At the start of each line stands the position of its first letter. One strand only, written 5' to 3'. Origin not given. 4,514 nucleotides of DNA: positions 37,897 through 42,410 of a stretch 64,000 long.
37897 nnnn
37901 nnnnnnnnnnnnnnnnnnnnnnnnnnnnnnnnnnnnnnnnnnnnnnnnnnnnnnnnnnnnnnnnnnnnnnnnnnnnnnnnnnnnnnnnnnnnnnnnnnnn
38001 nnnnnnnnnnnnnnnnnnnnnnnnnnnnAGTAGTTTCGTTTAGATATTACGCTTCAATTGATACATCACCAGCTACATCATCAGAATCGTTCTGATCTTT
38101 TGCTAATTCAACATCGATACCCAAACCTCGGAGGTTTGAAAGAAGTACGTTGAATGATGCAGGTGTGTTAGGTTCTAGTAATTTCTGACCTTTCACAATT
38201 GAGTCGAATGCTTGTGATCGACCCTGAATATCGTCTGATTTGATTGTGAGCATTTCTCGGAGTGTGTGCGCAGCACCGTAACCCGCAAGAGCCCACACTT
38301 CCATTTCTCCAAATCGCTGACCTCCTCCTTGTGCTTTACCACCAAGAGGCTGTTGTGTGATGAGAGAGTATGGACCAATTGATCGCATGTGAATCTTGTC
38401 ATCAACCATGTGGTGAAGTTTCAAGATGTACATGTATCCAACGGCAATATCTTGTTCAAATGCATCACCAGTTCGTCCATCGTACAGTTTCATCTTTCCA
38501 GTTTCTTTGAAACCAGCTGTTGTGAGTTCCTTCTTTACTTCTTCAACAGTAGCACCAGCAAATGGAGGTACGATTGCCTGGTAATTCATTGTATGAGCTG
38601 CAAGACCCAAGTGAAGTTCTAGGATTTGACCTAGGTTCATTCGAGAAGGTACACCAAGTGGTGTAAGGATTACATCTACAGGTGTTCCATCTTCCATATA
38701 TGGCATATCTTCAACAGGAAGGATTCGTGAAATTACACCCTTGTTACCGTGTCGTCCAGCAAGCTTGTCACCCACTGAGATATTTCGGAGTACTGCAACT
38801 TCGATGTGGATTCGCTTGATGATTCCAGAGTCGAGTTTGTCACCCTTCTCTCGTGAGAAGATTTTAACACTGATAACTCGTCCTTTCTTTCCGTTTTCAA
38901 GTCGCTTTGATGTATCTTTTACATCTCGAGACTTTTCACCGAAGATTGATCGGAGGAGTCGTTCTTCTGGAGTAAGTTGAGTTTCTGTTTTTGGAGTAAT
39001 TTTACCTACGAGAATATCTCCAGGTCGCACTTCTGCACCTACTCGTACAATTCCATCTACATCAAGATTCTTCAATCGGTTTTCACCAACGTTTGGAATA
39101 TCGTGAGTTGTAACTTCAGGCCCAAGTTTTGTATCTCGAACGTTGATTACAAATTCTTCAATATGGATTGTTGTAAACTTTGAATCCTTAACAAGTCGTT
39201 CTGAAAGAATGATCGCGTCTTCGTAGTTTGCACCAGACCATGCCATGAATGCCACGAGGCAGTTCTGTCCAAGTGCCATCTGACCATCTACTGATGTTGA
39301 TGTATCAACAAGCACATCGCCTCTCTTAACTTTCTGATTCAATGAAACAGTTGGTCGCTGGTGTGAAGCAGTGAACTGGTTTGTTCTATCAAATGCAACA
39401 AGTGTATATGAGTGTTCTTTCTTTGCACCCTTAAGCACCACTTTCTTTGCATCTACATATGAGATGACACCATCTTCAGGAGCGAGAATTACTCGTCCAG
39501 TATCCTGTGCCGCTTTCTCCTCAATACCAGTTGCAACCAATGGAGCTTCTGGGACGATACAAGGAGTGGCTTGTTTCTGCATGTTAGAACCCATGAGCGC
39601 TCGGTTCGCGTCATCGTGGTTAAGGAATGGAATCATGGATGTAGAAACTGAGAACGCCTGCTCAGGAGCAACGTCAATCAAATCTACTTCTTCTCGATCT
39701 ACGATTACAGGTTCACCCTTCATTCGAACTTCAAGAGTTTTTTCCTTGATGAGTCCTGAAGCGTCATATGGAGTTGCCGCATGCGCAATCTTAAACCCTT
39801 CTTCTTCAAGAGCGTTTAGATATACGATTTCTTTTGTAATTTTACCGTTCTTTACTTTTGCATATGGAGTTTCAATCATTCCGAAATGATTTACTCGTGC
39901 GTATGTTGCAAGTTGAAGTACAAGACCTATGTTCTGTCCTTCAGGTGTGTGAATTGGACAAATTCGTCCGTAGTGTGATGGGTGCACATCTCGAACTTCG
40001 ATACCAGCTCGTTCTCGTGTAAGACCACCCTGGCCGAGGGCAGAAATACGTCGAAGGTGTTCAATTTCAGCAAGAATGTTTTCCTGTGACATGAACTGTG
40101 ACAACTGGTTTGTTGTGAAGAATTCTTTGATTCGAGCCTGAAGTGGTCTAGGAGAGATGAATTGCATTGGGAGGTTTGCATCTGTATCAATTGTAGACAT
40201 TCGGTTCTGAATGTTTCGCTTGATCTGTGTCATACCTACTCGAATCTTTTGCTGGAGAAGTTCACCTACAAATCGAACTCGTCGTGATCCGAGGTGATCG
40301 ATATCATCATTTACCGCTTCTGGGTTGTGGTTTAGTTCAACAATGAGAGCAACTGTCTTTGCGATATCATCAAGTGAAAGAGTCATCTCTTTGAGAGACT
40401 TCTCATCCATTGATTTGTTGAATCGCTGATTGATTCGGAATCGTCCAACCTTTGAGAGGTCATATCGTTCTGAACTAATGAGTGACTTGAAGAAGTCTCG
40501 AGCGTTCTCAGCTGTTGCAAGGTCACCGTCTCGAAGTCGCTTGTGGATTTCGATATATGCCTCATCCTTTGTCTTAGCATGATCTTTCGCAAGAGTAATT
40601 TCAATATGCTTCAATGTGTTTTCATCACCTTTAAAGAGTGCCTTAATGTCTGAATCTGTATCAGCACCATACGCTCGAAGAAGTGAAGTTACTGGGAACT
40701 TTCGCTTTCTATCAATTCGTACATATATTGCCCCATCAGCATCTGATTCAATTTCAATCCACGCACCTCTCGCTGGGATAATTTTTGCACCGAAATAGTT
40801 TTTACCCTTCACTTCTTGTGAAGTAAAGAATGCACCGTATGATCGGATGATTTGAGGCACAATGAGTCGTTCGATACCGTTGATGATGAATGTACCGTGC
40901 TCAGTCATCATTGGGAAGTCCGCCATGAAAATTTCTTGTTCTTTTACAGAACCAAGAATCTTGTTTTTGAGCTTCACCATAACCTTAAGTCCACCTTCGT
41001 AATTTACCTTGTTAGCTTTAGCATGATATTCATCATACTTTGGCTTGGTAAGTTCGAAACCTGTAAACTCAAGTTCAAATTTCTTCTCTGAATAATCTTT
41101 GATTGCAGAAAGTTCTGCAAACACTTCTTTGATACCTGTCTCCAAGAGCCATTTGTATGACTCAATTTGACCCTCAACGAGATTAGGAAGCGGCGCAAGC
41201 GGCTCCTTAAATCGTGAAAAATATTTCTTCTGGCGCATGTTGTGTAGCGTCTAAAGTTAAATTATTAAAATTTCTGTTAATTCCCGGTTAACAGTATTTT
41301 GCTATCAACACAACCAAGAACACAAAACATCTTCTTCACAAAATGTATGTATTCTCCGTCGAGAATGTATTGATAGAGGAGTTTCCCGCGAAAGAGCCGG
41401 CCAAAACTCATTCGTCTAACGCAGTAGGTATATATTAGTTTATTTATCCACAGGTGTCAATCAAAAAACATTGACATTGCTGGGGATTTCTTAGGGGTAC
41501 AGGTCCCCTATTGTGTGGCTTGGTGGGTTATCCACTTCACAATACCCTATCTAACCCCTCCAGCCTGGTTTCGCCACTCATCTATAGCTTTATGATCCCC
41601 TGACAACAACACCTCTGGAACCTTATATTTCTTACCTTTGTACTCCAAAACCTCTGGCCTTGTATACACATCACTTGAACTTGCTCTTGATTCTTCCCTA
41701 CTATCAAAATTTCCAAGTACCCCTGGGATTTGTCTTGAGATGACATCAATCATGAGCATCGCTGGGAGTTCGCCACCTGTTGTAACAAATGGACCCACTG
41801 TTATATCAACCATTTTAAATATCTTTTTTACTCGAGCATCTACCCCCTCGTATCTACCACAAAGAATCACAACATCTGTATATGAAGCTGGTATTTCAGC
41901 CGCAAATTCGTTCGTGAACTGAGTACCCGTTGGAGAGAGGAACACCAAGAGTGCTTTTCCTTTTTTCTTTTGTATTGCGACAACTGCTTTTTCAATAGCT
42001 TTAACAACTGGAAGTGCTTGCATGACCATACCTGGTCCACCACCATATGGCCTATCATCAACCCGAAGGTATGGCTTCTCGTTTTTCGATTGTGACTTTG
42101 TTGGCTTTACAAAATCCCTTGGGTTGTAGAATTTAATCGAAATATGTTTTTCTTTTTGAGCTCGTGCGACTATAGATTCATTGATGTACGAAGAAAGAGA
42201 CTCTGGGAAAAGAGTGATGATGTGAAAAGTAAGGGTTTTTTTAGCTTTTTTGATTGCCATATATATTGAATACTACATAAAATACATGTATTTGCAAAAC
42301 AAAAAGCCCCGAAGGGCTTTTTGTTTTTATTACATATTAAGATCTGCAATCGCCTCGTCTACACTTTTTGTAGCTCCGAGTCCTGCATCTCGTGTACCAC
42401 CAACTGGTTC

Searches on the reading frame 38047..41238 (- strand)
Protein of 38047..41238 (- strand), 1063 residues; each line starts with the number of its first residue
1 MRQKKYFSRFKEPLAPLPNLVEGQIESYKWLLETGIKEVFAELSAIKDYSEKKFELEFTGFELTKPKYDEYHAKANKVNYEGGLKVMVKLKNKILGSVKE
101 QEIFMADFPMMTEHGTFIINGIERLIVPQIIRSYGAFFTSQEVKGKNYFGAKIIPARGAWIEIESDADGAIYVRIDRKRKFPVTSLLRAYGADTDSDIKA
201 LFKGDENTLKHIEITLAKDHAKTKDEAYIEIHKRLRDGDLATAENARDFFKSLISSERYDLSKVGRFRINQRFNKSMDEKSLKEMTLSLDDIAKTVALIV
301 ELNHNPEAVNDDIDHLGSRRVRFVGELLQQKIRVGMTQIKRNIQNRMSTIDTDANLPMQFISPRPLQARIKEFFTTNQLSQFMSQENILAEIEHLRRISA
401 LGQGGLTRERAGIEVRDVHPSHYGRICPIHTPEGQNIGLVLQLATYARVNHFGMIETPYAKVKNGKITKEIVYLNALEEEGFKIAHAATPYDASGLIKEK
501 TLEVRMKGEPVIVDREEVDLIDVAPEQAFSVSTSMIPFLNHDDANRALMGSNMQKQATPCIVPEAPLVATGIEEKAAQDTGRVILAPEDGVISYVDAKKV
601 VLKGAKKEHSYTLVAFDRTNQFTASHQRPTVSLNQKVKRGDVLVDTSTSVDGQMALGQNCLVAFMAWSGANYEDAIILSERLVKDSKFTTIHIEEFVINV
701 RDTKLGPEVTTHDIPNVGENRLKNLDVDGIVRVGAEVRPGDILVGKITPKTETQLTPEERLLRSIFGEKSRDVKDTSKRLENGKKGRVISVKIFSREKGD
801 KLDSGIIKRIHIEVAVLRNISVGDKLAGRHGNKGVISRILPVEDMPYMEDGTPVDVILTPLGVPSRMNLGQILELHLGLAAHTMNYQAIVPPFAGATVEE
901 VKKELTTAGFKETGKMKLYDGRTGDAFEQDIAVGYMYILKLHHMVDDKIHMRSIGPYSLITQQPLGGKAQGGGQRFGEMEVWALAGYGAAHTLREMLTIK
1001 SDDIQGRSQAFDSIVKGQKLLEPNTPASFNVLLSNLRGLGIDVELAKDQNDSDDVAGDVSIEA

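Call 20: search_protein_families(library=pfam, proteins=[window:38047-41238:-], max_evalue=0.001)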
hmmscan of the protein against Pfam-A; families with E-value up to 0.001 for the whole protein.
window:38047-41238:- (1063 aa): 6 families
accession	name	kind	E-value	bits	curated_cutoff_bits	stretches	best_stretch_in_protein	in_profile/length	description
PF00562.33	RNA_pol_Rpb2_6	-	1.5e-127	426.2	23.4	1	586-970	2-373/373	RNA polymerase Rpb2, domain 6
PF04565.21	RNA_pol_Rpb2_3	-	2.2e-28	98.6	21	1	381-449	1-68/68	RNA polymerase Rpb2, domain 3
PF04560.25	RNA_pol_Rpb2_7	-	1.2e-24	86.9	32.1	1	972-1046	1-85/87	RNA polymerase Rpb2, domain 7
PF04561.19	RNA_pol_Rpb2_2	-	7.7e-21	75.1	21.7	1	152-322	23-190/190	RNA polymerase Rpb2, domain 2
PF10385.14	RNA_pol_Rpb2_45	-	2.6e-19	69.4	28.2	1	459-524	1-66/66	RNA polymerase beta subunit external 1 domain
PF04563.20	RNA_pol_Rpb2_1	-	1.1e-12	48.4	28.2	1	19-356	1-190/203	RNA polymerase beta subunit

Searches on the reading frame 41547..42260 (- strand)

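Call 20: search_protein_families(library=pfam, proteins=[window:41547-42260:-], max_evalue=0.001)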
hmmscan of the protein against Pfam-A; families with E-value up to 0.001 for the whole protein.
window:41547-42260:- (237 aa): 1 family
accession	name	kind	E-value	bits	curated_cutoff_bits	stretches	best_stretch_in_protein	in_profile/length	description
PF01746.26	tRNA_m1G_MT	-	5.3e-33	114.8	27.3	1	66-232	27-184/195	tRNA (Guanine-1)-methyltransferase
